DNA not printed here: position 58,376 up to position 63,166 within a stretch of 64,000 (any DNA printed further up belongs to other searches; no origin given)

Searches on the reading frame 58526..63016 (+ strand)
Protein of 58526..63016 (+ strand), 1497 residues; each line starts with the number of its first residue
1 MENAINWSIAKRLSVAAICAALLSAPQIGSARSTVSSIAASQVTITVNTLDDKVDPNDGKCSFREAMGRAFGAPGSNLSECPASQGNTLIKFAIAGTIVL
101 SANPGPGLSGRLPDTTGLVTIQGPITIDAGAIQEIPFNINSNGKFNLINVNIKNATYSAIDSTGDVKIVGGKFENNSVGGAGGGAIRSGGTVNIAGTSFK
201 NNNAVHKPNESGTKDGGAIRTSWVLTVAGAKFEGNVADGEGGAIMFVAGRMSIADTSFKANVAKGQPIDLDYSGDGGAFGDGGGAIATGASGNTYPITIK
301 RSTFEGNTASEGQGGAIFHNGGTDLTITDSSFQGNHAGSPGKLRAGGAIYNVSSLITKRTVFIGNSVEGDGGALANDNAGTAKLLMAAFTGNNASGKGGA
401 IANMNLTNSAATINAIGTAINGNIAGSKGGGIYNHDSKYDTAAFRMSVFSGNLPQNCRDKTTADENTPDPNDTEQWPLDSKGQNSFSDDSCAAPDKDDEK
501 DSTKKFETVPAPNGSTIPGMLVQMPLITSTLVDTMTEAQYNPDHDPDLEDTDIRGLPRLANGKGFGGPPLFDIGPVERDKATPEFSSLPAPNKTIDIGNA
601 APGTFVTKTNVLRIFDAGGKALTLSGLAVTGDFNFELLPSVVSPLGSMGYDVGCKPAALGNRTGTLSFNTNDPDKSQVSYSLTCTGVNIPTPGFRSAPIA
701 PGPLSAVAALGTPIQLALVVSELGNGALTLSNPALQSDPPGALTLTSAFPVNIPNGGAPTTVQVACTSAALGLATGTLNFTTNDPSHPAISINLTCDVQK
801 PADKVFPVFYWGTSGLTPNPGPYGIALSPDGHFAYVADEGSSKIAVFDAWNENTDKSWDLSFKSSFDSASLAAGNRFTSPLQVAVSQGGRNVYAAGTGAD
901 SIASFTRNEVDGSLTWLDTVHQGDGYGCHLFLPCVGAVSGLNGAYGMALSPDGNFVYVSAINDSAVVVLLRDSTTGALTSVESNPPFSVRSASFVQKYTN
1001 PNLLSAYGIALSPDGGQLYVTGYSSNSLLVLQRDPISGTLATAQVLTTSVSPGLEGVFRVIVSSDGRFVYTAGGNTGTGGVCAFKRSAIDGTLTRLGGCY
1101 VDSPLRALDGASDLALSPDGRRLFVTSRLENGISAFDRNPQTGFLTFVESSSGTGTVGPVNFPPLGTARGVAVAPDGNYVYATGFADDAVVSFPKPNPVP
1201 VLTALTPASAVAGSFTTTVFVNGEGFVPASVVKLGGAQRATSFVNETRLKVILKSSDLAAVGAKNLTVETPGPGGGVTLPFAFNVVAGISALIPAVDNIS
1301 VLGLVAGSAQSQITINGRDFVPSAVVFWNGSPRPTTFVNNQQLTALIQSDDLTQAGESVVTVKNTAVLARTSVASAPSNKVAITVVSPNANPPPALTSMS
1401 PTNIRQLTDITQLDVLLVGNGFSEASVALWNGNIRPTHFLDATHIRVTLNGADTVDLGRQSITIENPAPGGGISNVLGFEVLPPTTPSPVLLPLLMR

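Call 11: search_protein_families(library=pfam, proteins=[window:58526-63016:+], max_evalue=0.01)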
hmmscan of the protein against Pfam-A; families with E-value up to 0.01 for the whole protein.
window:58526-63016:+ (1497 aa): 6 families
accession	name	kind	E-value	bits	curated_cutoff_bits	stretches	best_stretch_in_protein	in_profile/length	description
PF10282.15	Lactonase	-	1.2e-28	100.8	21.7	3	816-922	187-288/344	Lactonase, 7-bladed beta-propeller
PF02415.23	Chlam_PMP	-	9.3e-11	41.2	20.6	0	302-318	2-17/19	Chlamydia polymorphic membrane protein (Chlamydia_PMP) repeat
PF08450.18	SGL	-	1.4e-07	31.8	26.3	0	1062-1177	93-195/246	SMP-30/Gluconolactonase/LRE-like region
PF01731.26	Arylesterase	-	0.00027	21.5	21.3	0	937-966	49-78/86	Arylesterase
PF01436.27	NHL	-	0.00069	20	20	0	822-847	4-28/28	NHL repeat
PF07676.18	PD40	-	0.00087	19.6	20.9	0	816-841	4-33/38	WD40-like Beta Propeller Repeat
